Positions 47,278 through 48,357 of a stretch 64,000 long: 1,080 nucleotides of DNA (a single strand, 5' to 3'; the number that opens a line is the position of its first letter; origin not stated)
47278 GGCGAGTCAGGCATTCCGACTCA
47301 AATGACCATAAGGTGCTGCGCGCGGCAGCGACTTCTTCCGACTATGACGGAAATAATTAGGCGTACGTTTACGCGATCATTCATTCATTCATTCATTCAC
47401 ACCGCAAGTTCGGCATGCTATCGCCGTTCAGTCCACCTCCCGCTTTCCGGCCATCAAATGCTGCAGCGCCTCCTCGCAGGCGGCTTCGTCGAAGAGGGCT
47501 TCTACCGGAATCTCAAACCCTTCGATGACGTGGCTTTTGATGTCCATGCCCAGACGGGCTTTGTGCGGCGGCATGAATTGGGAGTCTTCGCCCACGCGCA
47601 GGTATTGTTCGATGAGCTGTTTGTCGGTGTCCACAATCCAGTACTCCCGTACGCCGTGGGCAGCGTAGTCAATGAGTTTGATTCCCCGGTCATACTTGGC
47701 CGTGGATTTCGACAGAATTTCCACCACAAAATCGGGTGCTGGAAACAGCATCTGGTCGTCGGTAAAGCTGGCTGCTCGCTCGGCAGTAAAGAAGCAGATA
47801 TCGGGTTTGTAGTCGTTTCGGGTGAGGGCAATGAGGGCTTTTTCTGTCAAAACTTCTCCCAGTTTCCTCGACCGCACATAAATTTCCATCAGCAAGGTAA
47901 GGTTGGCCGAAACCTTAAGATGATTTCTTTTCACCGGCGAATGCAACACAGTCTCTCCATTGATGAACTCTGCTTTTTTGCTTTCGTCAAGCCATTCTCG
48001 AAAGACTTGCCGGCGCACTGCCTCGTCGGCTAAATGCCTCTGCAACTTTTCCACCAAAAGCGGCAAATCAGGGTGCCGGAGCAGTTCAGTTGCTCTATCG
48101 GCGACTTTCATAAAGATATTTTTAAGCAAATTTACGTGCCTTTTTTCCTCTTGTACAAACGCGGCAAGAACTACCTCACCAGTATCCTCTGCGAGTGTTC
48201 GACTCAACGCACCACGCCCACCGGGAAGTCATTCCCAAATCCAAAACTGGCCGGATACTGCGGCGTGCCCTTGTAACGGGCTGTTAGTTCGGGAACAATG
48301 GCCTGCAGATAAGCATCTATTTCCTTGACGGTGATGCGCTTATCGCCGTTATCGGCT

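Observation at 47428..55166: Accessory four-gene cluster between katG and an aldehyde dehydrogenase: two exported cysteine proteases, a Uma2 nuclease and a divergent ATPase-nuclease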

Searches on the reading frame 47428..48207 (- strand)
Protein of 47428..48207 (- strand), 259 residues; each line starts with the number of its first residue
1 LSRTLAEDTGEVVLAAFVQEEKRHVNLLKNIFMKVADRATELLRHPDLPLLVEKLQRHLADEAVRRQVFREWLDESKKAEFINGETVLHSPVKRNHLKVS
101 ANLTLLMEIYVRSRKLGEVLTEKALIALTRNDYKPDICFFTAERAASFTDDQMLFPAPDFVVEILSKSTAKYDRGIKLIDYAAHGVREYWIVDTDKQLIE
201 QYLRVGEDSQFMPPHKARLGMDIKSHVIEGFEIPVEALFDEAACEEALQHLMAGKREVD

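Call 3: search_protein_families(library=pfam, proteins=[window:47428-48207:-], max_evalue=0.01)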
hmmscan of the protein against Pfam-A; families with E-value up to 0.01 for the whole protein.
window:47428-48207:- (259 aa): 1 family
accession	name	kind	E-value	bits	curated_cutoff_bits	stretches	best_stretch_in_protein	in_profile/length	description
PF05685.18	Uma2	-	1.6e-31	109.5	27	1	69-235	4-171/172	Putative restriction endonuclease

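Call 4: search_protein_families(library=padloc, proteins=[window:47428-48207:-], max_evalue=0.01)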
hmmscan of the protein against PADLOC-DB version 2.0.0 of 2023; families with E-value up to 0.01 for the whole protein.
window:47428-48207:- (259 aa): 5 families
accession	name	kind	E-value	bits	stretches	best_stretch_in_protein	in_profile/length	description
PDLC04832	PDC-S03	-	2.7e-32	110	1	69-240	14-187/188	-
PDLC04834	PDC-S03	-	2.7e-24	83.9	1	75-239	21-182/184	-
PDLC04833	PDC-S03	-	3.4e-20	70.4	1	69-239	26-203/207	-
PDLC04835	PDC-S03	-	9.1e-13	46.2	1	64-194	9-146/207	-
PDLC04943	PDC-S17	-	0.00019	18.9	1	77-196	41-147/199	-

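Call 5: search_protein_families(library=ncbifam, proteins=[window:47428-48207:-], max_evalue=0.01)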
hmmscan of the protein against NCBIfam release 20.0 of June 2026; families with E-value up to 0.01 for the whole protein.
window:47428-48207:- (259 aa): 0 families
